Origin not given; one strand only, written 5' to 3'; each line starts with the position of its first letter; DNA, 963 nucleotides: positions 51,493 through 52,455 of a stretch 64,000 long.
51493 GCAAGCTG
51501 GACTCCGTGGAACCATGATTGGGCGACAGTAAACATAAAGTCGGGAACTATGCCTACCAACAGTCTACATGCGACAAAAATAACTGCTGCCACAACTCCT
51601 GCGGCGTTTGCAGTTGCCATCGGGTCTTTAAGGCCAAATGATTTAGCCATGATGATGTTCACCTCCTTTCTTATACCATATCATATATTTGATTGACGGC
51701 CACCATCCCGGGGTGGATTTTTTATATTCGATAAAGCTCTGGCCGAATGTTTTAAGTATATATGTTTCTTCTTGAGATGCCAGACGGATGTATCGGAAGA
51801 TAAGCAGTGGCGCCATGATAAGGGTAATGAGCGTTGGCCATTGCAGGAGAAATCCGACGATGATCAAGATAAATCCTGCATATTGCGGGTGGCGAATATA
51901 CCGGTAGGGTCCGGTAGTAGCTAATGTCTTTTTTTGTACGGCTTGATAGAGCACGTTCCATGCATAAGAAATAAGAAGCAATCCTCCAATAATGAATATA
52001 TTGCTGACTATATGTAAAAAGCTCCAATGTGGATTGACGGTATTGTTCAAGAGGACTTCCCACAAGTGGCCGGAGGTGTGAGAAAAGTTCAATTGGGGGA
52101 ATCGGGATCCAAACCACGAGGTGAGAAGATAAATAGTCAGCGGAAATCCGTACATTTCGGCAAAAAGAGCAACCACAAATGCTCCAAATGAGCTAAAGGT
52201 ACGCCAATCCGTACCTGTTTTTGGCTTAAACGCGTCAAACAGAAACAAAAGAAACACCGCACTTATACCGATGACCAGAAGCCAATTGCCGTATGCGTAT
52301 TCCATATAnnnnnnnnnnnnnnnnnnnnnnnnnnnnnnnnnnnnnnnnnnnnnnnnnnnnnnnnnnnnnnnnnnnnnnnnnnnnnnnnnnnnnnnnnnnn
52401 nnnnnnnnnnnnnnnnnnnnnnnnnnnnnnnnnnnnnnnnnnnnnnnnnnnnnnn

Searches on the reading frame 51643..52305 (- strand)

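Call 82: search_protein_families(library=pfam, proteins=[window:51643-52305:-], max_evalue=0.0001)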
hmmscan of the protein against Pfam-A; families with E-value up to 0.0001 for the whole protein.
window:51643-52305:- (220 aa): 2 families
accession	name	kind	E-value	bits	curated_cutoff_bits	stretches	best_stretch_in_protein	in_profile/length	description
PF04140.19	ICMT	-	1.4e-09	38.6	24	1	101-182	8-92/95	Isoprenylcysteine carboxyl methyltransferase (ICMT) family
PF04191.18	PEMT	-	2.1e-09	38.2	25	1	124-189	38-104/105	Phospholipid methyltransferase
